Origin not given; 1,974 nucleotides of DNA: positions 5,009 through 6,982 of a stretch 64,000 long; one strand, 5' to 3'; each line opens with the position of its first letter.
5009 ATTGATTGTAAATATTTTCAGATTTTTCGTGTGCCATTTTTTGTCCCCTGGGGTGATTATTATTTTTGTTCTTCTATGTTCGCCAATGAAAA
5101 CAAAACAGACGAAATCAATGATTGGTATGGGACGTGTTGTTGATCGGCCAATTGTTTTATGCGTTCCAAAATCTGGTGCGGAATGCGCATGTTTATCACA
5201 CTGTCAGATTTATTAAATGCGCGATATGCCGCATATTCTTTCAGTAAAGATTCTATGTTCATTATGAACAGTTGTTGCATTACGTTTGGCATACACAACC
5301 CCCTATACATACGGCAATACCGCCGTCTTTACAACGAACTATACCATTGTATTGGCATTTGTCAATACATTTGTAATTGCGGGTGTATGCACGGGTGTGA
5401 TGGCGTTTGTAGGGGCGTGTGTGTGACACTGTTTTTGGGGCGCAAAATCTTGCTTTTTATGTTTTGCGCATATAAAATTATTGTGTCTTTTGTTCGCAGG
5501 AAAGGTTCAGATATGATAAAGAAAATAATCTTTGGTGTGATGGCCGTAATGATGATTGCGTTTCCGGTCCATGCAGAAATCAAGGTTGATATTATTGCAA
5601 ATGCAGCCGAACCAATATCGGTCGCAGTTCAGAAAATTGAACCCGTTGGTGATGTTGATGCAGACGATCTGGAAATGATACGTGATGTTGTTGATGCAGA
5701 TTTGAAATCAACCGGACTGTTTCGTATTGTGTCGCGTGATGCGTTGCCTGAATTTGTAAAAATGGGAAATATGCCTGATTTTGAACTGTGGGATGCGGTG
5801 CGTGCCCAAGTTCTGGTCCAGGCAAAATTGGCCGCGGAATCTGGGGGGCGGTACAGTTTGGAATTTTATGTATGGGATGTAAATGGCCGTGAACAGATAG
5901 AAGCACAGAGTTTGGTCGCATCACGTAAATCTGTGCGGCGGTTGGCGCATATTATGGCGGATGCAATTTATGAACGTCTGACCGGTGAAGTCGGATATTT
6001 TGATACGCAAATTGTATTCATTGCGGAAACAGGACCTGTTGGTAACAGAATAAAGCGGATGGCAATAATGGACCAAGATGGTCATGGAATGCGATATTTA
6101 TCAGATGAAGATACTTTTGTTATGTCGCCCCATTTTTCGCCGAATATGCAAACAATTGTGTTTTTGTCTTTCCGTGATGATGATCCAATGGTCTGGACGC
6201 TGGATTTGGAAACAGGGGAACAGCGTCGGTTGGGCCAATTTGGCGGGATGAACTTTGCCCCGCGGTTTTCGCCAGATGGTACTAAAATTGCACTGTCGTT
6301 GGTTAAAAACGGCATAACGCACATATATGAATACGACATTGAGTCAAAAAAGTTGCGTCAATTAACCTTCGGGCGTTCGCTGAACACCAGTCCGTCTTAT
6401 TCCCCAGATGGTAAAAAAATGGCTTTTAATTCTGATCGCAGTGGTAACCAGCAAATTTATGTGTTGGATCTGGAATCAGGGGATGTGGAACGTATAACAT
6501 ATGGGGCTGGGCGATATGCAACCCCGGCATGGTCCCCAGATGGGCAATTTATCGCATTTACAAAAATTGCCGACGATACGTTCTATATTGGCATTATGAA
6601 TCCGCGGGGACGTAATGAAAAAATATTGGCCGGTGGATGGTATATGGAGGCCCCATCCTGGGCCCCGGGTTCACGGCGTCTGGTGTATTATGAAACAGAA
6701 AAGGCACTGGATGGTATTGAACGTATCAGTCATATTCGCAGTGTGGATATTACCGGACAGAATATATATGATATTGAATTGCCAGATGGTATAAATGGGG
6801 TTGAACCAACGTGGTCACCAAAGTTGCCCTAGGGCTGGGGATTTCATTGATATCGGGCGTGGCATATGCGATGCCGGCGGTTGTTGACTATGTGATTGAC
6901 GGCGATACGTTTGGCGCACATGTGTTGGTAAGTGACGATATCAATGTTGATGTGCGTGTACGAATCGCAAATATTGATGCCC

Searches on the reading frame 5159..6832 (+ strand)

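Call 75: search_protein_families(library=pfam, proteins=[window:5159-6832:+], max_evalue=0.001)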
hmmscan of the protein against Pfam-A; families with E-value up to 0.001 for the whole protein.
window:5159-6832:+ (557 aa): 5 families
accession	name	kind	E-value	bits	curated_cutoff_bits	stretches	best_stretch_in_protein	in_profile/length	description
PF07676.18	PD40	-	4.3e-28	97.1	20.9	2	399-435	1-38/38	WD40-like Beta Propeller Repeat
PF04052.18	TolB_N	-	1.6e-17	64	22.4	1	142-246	2-105/106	TolB amino-terminal domain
PF00930.27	DPPIV_N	-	1.9e-08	33.9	22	2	415-469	1-61/354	Dipeptidyl peptidase IV (DPP IV) N-terminal region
PF25174.1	Beta-prop_THOC3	-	1e-06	28.4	305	1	392-469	74-148/272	THOC3 beta-propeller domain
PF25460.1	Beta-prop_Aladin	-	1.7e-05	24.5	171.1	0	320-438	112-224/340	Aladin seven-bladed propeller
